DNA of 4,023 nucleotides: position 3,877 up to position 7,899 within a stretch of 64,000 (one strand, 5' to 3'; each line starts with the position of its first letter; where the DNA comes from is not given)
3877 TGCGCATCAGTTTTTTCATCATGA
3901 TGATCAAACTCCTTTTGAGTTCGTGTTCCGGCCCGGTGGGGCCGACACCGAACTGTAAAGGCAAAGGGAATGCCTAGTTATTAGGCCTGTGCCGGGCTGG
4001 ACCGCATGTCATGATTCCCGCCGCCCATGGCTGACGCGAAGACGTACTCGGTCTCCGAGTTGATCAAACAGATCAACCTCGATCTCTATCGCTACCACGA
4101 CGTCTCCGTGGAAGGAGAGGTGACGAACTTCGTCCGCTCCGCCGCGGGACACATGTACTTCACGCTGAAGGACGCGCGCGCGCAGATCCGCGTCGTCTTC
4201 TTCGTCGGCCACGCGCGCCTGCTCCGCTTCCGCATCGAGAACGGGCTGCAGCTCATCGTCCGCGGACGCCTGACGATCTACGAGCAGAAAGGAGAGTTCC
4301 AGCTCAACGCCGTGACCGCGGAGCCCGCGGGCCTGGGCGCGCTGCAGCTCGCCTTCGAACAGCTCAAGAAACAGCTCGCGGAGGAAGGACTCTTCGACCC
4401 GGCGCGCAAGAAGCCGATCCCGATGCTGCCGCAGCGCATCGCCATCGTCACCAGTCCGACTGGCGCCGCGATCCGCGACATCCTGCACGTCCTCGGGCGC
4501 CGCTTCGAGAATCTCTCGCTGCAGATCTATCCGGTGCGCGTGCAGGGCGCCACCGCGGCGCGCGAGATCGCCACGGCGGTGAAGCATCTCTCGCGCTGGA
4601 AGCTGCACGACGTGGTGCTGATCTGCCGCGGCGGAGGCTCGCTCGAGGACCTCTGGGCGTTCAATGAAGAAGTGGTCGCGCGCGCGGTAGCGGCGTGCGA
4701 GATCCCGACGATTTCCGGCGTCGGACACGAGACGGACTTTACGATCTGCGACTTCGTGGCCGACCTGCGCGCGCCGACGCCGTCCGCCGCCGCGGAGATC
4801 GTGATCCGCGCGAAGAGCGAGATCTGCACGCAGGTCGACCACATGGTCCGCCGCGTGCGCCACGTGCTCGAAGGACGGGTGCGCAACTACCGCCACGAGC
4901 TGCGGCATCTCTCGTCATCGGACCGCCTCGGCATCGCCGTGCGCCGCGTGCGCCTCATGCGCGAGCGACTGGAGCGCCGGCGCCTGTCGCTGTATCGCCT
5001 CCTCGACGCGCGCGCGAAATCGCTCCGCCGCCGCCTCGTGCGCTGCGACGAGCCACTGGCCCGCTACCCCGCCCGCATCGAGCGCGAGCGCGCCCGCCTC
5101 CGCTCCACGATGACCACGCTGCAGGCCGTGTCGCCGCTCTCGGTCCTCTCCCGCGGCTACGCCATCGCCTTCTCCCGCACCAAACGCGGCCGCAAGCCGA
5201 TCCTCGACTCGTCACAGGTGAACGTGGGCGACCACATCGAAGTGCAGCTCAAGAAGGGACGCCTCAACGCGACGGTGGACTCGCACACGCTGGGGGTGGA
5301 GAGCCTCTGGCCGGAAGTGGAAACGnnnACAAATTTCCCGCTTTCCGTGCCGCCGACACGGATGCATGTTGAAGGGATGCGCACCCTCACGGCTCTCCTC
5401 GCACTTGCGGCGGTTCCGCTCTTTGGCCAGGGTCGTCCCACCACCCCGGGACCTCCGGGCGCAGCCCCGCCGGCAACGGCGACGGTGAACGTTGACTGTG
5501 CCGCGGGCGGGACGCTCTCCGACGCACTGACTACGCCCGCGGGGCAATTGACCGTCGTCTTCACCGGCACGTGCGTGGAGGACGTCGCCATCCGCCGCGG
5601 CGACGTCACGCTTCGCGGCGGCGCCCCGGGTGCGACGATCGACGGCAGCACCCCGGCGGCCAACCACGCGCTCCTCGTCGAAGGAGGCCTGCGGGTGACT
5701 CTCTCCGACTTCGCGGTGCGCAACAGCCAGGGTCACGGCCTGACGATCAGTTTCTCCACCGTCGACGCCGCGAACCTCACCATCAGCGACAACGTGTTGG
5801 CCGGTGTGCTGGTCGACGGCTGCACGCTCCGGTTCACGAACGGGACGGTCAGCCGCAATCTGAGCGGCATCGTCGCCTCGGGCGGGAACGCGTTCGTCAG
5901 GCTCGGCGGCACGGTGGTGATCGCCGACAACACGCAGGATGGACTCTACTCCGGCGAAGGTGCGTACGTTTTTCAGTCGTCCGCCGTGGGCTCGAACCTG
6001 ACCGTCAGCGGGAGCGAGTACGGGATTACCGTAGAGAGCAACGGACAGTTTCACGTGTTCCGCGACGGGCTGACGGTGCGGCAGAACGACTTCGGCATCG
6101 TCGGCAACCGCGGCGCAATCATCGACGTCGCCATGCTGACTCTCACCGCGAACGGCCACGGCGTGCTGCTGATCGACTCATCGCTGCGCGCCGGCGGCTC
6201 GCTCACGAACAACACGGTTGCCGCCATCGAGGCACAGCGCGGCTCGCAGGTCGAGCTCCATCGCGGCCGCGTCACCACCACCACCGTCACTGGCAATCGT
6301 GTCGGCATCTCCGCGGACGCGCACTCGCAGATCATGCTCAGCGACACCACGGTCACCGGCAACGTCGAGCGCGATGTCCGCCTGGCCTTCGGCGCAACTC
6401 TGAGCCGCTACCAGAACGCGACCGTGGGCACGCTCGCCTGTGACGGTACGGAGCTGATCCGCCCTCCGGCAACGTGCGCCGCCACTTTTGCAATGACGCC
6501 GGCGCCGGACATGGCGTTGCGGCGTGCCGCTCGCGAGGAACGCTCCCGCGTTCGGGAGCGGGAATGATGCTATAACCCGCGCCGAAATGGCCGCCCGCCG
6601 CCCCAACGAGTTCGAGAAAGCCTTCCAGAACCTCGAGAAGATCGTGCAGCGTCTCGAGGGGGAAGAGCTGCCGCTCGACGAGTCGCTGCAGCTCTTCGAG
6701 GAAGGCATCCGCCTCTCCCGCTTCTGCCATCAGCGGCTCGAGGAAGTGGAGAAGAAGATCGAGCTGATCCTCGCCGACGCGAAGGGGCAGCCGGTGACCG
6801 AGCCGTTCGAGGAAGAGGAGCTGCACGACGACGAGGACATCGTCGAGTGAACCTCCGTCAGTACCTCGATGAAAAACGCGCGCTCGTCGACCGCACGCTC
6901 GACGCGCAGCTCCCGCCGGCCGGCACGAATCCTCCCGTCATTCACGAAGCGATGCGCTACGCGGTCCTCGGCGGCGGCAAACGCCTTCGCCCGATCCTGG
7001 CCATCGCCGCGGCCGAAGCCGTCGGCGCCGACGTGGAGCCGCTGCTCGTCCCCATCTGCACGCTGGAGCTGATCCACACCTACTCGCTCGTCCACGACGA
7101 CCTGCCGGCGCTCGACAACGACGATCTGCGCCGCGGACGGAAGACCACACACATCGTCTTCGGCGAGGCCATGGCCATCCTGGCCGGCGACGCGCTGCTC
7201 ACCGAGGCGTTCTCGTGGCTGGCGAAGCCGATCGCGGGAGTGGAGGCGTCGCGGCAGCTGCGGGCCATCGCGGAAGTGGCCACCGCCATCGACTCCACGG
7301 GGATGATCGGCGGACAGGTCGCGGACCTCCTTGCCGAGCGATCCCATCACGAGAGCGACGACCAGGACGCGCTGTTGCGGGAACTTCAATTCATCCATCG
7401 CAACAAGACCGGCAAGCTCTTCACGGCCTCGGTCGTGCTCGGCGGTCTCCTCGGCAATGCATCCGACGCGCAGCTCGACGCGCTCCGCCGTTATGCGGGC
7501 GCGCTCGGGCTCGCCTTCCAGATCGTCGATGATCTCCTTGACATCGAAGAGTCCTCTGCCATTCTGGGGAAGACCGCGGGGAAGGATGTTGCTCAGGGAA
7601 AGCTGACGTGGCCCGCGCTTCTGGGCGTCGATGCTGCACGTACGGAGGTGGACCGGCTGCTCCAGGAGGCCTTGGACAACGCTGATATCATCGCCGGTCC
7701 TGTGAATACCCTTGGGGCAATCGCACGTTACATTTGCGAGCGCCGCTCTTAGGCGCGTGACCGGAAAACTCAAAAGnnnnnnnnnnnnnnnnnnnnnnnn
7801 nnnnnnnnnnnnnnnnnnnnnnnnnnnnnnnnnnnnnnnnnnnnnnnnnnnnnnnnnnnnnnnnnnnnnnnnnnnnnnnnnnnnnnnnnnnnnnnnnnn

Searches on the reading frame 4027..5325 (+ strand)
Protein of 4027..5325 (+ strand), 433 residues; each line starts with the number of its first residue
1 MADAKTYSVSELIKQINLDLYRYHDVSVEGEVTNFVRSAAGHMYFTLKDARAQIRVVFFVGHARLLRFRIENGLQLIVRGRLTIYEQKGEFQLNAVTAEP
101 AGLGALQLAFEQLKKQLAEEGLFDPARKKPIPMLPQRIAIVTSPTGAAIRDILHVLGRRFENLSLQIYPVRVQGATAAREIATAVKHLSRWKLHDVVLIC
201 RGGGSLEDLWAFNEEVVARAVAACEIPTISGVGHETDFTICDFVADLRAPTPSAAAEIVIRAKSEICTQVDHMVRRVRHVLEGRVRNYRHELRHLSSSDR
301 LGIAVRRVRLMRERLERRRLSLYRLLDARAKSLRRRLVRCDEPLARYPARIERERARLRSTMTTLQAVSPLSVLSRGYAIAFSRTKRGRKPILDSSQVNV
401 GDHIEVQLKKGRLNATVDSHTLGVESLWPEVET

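Call 70: search_protein_families(library=pfam, proteins=[window:4027-5325:+], max_evalue=0.01)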
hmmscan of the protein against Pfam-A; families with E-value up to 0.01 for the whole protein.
window:4027-5325:+ (433 aa): 3 families
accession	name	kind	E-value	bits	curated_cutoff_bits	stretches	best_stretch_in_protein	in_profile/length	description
PF02601.20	Exonuc_VII_L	-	3.4e-92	309.8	35.9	1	122-415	1-314/315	Exonuclease VII, large subunit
PF13742.12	tRNA_anti_2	-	9.2e-25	87.2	27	1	7-95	1-91/95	OB-fold nucleic acid binding domain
PF01336.31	tRNA_anti-codon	-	1.7e-11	44.3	27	1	26-95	1-69/75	OB-fold nucleic acid binding domain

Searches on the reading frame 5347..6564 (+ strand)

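Call 70: search_protein_families(library=pfam, proteins=[window:5347-6564:+], max_evalue=0.01)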
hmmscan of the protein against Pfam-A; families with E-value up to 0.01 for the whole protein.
window:5347-6564:+ (406 aa): 1 family
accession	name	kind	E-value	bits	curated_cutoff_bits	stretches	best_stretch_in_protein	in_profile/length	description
PF05048.19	NosD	-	0.00052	20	23.6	1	202-345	15-154/212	Periplasmic copper-binding protein (NosD)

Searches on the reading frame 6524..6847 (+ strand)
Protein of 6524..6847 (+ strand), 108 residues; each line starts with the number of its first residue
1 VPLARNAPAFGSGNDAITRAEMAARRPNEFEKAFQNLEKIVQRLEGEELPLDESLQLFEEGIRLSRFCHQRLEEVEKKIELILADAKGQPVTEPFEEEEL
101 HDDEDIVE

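Call 3: search_protein_families(library=pfam, proteins=[window:6524-6847:+], max_evalue=1)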
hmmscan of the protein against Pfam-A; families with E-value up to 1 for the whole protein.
window:6524-6847:+ (108 aa): 3 families
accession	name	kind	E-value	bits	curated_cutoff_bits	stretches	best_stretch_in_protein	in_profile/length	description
PF02609.21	Exonuc_VII_S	-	4.3e-21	75.1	24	1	30-80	1-51/52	Exonuclease VII small subunit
PF04210.18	MtrG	-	0.16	12.3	27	0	69-85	16-32/64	Tetrahydromethanopterin S-methyltransferase, subunit G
PF20650.2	DUF6810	-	0.27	11.5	25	1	14-69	34-89/141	Family of unknown function (DUF6810)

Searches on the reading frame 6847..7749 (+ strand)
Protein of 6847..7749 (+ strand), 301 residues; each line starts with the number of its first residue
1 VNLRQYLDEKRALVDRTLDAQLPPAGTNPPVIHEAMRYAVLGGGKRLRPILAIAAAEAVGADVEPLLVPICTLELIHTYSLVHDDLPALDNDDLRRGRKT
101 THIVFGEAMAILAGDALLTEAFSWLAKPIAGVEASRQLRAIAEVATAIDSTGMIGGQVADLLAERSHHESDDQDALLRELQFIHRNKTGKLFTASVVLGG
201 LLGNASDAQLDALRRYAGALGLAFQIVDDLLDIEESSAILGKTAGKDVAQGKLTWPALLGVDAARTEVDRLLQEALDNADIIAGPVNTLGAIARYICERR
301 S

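Call 3: search_protein_families(library=pfam, proteins=[window:6847-7749:+], max_evalue=1)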
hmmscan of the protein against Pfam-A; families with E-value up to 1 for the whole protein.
window:6847-7749:+ (301 aa): 2 families
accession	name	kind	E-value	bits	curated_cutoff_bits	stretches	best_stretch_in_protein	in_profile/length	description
PF00348.22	polyprenyl_synt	-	9e-58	195.9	27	1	30-277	2-235/251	Polyprenyl synthetase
PF01040.23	UbiA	-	0.00047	20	34.2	1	49-119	127-194/250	UbiA prenyltransferase family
